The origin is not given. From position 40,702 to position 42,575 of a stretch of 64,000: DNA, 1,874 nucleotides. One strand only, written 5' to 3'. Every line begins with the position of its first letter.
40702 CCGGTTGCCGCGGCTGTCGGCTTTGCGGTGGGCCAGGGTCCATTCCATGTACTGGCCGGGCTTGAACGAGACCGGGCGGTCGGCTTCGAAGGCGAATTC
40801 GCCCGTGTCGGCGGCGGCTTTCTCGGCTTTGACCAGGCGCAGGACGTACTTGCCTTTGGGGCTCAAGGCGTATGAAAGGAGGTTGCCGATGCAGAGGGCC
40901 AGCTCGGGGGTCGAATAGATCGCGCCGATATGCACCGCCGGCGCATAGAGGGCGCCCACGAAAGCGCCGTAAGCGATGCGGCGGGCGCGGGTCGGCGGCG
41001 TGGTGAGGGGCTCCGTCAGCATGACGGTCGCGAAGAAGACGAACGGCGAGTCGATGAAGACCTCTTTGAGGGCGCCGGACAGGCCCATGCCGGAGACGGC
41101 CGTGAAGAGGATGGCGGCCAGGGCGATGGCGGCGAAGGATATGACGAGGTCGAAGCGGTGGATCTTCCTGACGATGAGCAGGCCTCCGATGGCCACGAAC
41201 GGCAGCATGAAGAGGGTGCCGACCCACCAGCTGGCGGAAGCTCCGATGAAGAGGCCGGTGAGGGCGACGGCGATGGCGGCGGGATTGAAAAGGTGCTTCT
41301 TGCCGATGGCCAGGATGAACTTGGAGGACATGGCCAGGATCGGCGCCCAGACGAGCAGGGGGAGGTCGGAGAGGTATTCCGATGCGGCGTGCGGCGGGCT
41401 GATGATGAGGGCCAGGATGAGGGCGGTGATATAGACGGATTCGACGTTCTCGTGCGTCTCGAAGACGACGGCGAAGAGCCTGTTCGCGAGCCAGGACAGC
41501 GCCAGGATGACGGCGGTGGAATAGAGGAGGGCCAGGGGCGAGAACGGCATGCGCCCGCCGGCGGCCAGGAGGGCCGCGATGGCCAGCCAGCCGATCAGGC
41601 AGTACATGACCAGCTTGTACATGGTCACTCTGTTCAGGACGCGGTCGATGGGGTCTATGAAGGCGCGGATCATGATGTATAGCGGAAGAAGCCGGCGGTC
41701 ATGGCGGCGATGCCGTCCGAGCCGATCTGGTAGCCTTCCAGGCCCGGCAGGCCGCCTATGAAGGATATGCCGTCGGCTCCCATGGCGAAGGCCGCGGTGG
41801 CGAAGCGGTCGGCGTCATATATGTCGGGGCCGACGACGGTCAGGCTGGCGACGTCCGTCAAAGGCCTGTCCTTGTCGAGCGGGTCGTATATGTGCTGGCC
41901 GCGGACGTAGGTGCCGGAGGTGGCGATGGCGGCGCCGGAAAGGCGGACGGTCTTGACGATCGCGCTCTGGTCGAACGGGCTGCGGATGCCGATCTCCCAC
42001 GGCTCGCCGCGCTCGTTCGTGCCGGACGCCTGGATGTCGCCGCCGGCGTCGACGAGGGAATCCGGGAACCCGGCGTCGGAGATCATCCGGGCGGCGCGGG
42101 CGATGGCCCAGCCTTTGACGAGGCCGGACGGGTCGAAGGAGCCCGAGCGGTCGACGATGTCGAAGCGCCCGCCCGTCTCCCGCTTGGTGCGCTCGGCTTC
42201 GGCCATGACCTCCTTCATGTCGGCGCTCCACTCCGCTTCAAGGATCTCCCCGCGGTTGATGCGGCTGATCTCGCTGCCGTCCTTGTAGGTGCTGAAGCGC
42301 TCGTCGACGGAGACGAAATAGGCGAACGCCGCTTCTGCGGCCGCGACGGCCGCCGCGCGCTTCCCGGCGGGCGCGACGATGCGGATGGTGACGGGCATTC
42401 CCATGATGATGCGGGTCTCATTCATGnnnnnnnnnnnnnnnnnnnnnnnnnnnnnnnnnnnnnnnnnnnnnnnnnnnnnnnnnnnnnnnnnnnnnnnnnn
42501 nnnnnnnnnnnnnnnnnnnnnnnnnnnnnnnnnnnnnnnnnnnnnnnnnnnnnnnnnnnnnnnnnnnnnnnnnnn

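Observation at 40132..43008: Operon for extracytosolic flavinylation / transmembrane electron transfer: FMN-binding (SGAT) protein - ApbE flavin transferase - membrane FNR-like reductase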

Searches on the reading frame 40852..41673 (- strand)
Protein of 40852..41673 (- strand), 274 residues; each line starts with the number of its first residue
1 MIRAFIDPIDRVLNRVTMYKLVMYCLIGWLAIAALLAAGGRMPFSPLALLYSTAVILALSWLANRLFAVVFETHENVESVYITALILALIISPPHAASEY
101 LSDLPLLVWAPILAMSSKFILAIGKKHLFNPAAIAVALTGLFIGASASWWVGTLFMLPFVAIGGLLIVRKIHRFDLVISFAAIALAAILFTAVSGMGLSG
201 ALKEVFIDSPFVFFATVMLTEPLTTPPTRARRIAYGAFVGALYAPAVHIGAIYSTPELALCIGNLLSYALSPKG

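Call 23: search_solved_structures(query=A2, max_evalue=10, show_alignments=4)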
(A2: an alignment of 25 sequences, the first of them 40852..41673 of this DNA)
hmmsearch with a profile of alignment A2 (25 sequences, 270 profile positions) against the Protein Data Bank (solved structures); distinct sequences matched with E-value up to 10: 3.
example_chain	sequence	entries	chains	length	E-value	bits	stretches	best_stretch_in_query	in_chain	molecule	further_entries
8ahx_D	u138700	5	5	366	6.9e-05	25.8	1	152-259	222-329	Ion-translocating oxidoreductase complex subunit D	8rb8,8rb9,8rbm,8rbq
7xk3_B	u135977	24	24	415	0.054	16.3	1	143-260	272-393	Na(+)-translocating NADH-quinone reductase subunit B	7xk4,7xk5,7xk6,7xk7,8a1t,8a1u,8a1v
9ud3_B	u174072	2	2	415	0.071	15.9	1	143-260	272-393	Na(+)-translocating NADH-quinone reductase subunit B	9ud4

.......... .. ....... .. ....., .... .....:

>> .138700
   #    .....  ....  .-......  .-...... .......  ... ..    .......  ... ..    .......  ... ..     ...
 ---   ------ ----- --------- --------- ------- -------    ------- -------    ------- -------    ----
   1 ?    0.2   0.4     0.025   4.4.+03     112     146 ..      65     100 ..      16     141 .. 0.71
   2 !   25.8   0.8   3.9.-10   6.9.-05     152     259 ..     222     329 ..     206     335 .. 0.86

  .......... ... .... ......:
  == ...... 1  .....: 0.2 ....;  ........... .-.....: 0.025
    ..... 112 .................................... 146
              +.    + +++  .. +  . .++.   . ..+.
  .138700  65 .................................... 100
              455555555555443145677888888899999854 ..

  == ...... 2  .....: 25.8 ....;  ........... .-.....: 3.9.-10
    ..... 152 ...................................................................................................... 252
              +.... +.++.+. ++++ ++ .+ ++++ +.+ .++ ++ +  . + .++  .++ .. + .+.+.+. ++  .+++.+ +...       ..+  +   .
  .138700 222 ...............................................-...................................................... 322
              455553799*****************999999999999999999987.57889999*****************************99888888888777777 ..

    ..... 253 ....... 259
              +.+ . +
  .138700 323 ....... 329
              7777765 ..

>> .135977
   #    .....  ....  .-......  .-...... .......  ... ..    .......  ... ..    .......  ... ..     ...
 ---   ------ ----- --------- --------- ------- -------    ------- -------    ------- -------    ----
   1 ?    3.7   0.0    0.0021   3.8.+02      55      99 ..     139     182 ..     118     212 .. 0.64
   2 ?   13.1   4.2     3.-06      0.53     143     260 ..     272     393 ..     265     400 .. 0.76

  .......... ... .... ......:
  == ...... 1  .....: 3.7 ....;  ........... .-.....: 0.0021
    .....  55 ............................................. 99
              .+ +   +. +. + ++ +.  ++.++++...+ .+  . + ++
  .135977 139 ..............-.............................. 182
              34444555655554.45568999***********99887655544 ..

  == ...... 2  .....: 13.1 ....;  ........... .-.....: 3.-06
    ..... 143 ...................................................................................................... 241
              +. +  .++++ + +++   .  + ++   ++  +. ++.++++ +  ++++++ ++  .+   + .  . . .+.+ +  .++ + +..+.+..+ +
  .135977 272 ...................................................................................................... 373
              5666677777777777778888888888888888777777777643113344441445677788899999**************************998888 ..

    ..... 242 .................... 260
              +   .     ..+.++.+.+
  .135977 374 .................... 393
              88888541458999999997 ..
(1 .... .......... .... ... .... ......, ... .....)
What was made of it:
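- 40858..41673 (-): RnfD/NqrB-type membrane domain of the reductase, residues 1-272. Conserved motifs: NVES (76-79), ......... (125-133), SASWW (146-150), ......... (220-228), YSTPE (253-257). The family profile hits only RnfD 8ahx_D (E=6.9e-5) and NqrB 7xk3_B (E=0.054) in the PDB (call 23).
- The invariant E221 in TEP aligns with Asp346 of V. cholerae NqrB, in TDP (alignment in call 23).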

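Call 41: predict_structure(alignment_id=A3)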
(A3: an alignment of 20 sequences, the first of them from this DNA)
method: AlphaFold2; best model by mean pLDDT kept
length: 274 residues; sequences in the alignment: 20
mean_pLDDT: 83.6   pTM: 0.84
mean pLDDT of the five models: 83.6, 83.5, 83.4, 82.7, 77.9
residues with pLDDT >= 90: 115; 70-90: 121; 50-70: 30; < 50: 8
segments of 3 or more residues with pLDDT < 50: 247-253
pLDDT, mean of each block of 10 residues (from residue 1): 88 92 95 94 88 93 93 87 92 61 80 88 72 79 74 89 95 94 88 69 74 90 83 93 63 68 85 55
secondary structure, 60 per line:
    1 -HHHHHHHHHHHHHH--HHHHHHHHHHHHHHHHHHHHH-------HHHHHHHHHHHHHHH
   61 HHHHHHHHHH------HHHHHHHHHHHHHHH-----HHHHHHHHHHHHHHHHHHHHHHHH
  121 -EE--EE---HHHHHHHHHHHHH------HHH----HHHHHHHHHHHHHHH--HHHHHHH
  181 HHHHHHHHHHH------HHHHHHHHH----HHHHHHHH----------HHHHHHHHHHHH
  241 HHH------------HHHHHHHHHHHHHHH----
elements in order: H2-15 H18-38 H46-70 H77-91 H97-120 H131-143 H157-171 H174-191 H198-206 H211-218 H229-243 H256-270
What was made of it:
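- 40858..41673 (-): The AF2 model has pLDDT 83.6 and pTM 0.84 (call 41).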

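Call 43: fold_search(model_id=the predicted structure, library=pdb)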
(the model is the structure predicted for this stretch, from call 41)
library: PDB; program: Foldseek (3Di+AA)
matches with E <= 10: 107; with E <= 0.001: 5
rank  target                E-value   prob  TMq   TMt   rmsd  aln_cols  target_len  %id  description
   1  8rbq_D                1.3e-04  1.00  0.69  0.63   5.2       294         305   17  Cryo-EM structure of the NADH:ferredoxin oxidoreductase RNF from Azotobacter vinelandii, dithionite reduced (released 2024-06-26)
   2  9uuu_B                1.4e-04  1.00  0.60  0.44   6.4       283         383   14  Cryo-EM structure of Na+-translocating NADH-ubiquinone oxidoreductase from Vibrio cholerae reduced by NADH (released 2025-06-25)
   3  8ahx_D                2.4e-04  1.00  0.66  0.53   7.6       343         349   16  Cryo-EM structure of the nitrogen-fixation associated NADH:ferredoxin oxidoreductase RNF from Azotobacter vinelandii (released 2023-11-01)
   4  9eri_D                3.1e-04  1.00  0.66  0.58   5.7       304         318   15  Cryo-EM structure of sodium pumping Rnf complex from Acetobacterium woodii bound to NADH (released 2025-03-05)
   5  7xk3_B                8.6e-04  1.00  0.60  0.44   5.0       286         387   16  Cryo-EM structure of Na+-pumping NADH-ubiquinone oxidoreductase from Vibrio cholerae, state 1 (released 2022-07-20)
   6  7zc6_D                1.1e-03  1.00  0.68  0.62   5.6       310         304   19  Na+ - translocating ferredoxin: NAD+ reductase (Rnf) of C. tetanomorphum (released 2022-09-28)
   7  9lrr_B                1.2e-03  1.00  0.64  0.44   6.1       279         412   15  Cryo-EM structure of Na+-translocating NADH-ubiquinone oxidoreductase NqrB-G141A mutant from Vibrio cholerae with boun (released 2025-04-23)
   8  8ad0_B                1.5e-03  1.00  0.58  0.43   5.2       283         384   16  X-ray structure of Na+-NQR from Vibrio cholerae in different conformation at 3.1 A (released 2023-07-12)
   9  9ud3_B                1.7e-03  1.00  0.59  0.43   5.7       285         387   15  Cryo-EM structure of Na+-translocating NADH-ubiquinone oxidoreductase NqrB-T236Y mutant from Vibrio cholerae (released 2025-06-25)
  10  8a1x_B                1.9e-03  1.00  0.61  0.44   6.0       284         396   15  Sodium pumping NADH-quinone oxidoreductase with inhibitor DQA (released 2023-06-14)
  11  7xk6_B                2.2e-03  1.00  0.52  0.37   6.9       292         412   15  Cryo-EM structure of Na+-pumping NADH-ubiquinone oxidoreductase from Vibrio cholerae, with aurachin D-42 (released 2022-07-20)
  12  8a1t_B                4.0e-03  1.00  0.64  0.46   7.7       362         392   16  Sodium pumping NADH-quinone oxidoreductase (released 2023-06-14)
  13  8acw_B                6.4e-03  1.00  0.65  0.48   6.7       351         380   14  X-ray structure of Na+-NQR from Vibrio cholerae at 3.4 A resolution (released 2023-07-12)
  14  8evu_B                6.4e-03  1.00  0.58  0.40   6.4       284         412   15  Cryo EM structure of Vibrio cholerae NQR (released 2022-11-16)
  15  8a1v_B                6.4e-03  1.00  0.62  0.45   8.3       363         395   15  Sodium pumping NADH-quinone oxidoreductase with substrate Q2 (released 2023-06-14)
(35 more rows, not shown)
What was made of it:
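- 40858..41673 (-): The top 15 Foldseek matches are all RnfD or NqrB, TM-score 0.52-0.69 (call 43).
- On Ferric-reductase/NOX-type reductase: The fold is RnfD/NqrB (call 43).
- Closest known: Rnf complex. Same: RnfD is the best sequence and fold match for the membrane domain: 8ahx_D at E=6.9e-5 and 8rbq_D at TM-score 0.69 (calls 23, 43).
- The domain is homologous to NqrB and RnfD (calls 23, 43). After RnfD and NqrB, the next fold matches of the membrane domain are urea and ammonium channels (call 43). The channel matches are weak: E of about 1 and TM-score 0.41-0.51, against 0.52-0.69 for RnfD and NqrB (call 43).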

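Call 69: search_protein_representatives(alignment_id=A3)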
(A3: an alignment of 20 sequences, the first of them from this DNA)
Query: 20 sequences, 270 profile positions. Proteins with E-value up to 0.001 (for the whole library): 2500; up to 1e-10: 1353; up to 1e-30: 578. The best 150 are listed.
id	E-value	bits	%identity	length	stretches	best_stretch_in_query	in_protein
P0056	7.6e-114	396.2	-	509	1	1-269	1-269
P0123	8.0e-106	369.9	-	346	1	1-269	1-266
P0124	1.4e-99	349.4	-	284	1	1-269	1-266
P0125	5.6e-98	344.2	-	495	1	1-269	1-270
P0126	1.7e-96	339.3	-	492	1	14-269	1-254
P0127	1.0e-94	333.5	-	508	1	2-270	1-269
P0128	1.0e-94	333.5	-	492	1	1-270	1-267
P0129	2.2e-94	332.4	-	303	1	1-269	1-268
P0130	9.1e-94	330.4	-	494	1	14-269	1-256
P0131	7.7e-93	327.3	-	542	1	1-269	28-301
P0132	2.0e-92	326.0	-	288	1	2-269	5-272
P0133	2.2e-90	319.3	-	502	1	1-270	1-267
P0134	8.6e-90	317.3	-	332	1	1-269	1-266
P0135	1.4e-89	316.7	-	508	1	2-269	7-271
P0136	1.2e-88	313.6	-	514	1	2-269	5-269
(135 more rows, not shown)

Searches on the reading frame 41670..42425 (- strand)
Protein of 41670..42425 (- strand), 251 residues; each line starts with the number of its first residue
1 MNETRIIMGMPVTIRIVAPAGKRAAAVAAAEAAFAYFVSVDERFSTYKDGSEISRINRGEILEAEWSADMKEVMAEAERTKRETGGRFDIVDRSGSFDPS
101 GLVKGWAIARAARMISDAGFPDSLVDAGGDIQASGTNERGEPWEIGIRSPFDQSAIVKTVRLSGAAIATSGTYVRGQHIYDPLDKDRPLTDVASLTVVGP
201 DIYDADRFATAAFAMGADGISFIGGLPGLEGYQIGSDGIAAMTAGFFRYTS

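Call 3: search_protein_families(library=pfam, proteins=[window:41670-42425:-], max_evalue=0.1)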
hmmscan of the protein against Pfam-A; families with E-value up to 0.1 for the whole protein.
window:41670-42425:- (251 aa): 1 family
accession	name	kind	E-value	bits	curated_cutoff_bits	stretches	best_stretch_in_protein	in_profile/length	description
PF02424.20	ApbE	-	1.2e-40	140.1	25.6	2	96-223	125-255/266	ApbE family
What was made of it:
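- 41670..42425 (-): ApbE-family FAD:protein FMN transferase, 251 aa. It is leaderless and compact. PF02424 E=1.2e-40 (call 3).
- Checked: ApbE: 41670..42425, 251 aa. PF02424 E=1.2e-40, 140 bits (call 3).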

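Call 4: search_protein_families(library=ncbifam, proteins=[window:41670-42425:-], max_evalue=0.1)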
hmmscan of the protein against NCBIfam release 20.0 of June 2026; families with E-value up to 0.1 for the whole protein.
window:41670-42425:- (251 aa): 1 family
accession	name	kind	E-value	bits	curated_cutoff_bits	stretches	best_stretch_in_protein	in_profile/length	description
NF007774.0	PRK10461.1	equivalog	9.4e-19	67.5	498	2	98-219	182-312/351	FAD:protein FMN transferase ApbE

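Call 46: search_solved_structures(query=window:41670-42425:-, max_evalue=0.001, show_alignments=3)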
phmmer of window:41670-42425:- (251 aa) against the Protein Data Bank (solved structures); distinct sequences matched with E-value up to 0.001: 13.
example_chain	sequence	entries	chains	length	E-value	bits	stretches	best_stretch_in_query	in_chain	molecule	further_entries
3pnd_A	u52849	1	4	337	3.2e-16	63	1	98-238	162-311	Thiamine biosynthesis lipoprotein ApbE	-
4xgw_A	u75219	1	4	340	6.3e-16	62.1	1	98-240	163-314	FAD:protein FMN transferase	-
2o18_A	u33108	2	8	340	2.1e-15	60.4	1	98-240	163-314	Thiamine biosynthesis lipoprotein apbE | FAD:protein FMN transferase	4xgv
6nxi_A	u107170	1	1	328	2.3e-15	60.2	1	98-218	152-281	FAD:protein FMN transferase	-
4xgx_A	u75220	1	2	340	3.4e-14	56.4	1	98-240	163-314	FAD:protein FMN transferase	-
6nxj_A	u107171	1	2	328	4.7e-14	56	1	98-218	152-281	FAD:protein FMN transferase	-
5mgy_H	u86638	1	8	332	7.2e-13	52.1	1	98-234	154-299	FAD:protein FMN transferase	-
7esa_A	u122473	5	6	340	1.8e-12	50.8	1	96-238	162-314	FAD:protein FMN transferase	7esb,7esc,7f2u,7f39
1vrm_A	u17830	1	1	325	5.5e-12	49.2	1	94-219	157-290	hypothetical protein TM1553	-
4xdt_A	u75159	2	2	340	9.4e-10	41.9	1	96-245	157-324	FAD:protein FMN transferase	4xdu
4ifu_A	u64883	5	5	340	5.4e-09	39.4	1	96-245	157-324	FAD:protein FMN transferase | Thiamine biosynthesis lipoprotein ApbE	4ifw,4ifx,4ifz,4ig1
7mgt_A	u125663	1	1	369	9.4e-09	38.6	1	96-245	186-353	FAD:protein FMN transferase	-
4xdr_A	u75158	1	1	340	7.1e-08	35.7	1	96-245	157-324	FAD:protein FMN transferase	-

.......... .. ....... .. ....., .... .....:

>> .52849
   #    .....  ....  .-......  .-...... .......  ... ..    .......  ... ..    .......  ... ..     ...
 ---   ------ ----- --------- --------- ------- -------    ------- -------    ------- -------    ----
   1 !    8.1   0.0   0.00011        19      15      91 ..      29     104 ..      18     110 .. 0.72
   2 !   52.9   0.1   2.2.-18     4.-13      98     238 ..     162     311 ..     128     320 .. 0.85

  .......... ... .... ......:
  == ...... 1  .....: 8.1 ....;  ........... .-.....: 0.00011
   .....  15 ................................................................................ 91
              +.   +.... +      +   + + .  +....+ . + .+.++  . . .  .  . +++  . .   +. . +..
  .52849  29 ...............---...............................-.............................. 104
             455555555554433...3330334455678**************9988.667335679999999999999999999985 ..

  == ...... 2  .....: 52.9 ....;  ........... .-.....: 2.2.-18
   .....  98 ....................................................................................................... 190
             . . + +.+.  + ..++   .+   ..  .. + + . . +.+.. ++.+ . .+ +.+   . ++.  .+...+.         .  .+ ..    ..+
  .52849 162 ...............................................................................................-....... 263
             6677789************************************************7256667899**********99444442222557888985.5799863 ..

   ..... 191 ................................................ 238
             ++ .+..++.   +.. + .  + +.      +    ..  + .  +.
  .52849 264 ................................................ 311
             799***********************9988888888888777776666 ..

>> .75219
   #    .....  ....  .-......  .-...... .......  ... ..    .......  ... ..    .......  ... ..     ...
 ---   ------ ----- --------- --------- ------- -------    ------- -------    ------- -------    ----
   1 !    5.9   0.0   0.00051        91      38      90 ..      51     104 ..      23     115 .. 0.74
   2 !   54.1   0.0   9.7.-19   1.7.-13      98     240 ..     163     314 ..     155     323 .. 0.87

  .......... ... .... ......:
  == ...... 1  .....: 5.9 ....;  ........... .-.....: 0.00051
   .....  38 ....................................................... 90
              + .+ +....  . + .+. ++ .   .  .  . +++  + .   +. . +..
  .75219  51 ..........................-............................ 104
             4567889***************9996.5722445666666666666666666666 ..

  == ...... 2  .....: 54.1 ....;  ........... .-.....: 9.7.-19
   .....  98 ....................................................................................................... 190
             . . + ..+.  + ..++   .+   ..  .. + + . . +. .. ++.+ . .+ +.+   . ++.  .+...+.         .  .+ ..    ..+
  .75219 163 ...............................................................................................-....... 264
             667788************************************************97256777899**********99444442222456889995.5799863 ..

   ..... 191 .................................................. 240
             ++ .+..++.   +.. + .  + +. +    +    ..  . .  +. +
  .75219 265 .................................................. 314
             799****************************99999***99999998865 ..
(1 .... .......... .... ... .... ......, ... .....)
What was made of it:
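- It starts about 14 residues inside the mature crystallised Salmonella enzyme (call 46).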

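Call 55: search_solved_structures(query=A4, max_evalue=0.001, show_alignments=2)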
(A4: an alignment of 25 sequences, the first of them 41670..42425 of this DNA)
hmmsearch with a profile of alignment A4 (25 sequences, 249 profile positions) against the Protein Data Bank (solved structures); distinct sequences matched with E-value up to 0.001: 13.
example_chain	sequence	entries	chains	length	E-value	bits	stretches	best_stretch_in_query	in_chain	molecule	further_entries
4xgw_A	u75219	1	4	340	7.1e-30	107.3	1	70-238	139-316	FAD:protein FMN transferase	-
2o18_A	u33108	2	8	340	6.2e-29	104.2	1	70-238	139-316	Thiamine biosynthesis lipoprotein apbE | FAD:protein FMN transferase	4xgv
7esa_A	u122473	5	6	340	6.6e-28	100.9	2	86-243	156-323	FAD:protein FMN transferase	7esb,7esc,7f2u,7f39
6nxi_A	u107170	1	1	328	1.2e-27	100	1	90-225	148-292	FAD:protein FMN transferase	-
3pnd_A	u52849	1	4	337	1.7e-27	99.5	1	81-237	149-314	Thiamine biosynthesis lipoprotein ApbE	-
4xgx_A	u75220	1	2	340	1.9e-27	99.3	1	70-238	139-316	FAD:protein FMN transferase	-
6nxj_A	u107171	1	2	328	5.4e-26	94.6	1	90-225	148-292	FAD:protein FMN transferase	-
1vrm_A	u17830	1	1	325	4.7e-20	75.1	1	89-214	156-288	hypothetical protein TM1553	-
5mgy_H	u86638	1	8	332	1.7e-19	73.3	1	92-245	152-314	FAD:protein FMN transferase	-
4xdt_A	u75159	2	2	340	2.5e-16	62.9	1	88-230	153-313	FAD:protein FMN transferase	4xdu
4ifu_A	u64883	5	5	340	7.3e-15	58.1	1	88-230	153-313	FAD:protein FMN transferase | Thiamine biosynthesis lipoprotein ApbE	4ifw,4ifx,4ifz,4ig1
7mgt_A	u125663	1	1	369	9.8e-15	57.7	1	88-230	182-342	FAD:protein FMN transferase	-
4xdr_A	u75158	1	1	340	1.2e-13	54.1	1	88-230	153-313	FAD:protein FMN transferase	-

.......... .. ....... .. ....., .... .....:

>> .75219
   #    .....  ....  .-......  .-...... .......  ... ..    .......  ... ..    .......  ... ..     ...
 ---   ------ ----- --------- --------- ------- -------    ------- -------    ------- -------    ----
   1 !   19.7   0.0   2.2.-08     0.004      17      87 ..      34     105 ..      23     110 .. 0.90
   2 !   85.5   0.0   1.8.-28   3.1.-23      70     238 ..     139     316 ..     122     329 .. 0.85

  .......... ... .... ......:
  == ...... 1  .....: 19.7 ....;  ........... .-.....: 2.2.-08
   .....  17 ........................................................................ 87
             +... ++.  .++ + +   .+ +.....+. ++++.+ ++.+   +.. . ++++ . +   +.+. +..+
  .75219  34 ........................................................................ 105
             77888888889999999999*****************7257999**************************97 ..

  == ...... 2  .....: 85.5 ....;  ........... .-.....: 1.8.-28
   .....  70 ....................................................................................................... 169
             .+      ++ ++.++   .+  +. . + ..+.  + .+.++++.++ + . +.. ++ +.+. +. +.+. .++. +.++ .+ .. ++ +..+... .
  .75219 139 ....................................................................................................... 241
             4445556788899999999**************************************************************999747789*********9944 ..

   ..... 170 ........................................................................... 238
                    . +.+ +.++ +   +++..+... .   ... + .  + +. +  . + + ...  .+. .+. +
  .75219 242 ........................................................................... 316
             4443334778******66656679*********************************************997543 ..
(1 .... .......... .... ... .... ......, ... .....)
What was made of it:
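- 41670..42425 (-): It lacks roughly residues 106-154 of the E. coli ApbE chain (call 55).
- On ApbE FAD:protein FMN transferase (PF02424): ATSGTY, GQHIYDP and DADRFAT align with the equivalent motifs of solved ApbEs (calls 46, 55).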

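Call 59: list_cluster_members(proteins=[P0001, window:41670-42425:-, window:42427-43008:-])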
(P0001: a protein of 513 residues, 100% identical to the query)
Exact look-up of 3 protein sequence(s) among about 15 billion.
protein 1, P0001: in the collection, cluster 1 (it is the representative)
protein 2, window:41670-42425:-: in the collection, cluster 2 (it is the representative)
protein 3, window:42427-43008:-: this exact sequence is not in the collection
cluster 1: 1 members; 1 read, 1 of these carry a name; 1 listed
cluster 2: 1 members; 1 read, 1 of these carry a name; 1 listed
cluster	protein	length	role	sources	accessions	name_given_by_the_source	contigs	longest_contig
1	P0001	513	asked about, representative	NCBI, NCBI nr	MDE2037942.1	MAG: oxidoreductase [Patescibacteria group bacterium] | oxidoreductase [Patescibacteria group bacterium]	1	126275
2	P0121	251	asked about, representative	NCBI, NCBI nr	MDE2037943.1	MAG: FAD:protein FMN transferase [Patescibacteria group bacterium] | FAD:protein FMN transferase [Patescibacteria group bacterium]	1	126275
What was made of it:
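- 41670..42425 (-): NCBI accession is MDE2037943.1 (call 59).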
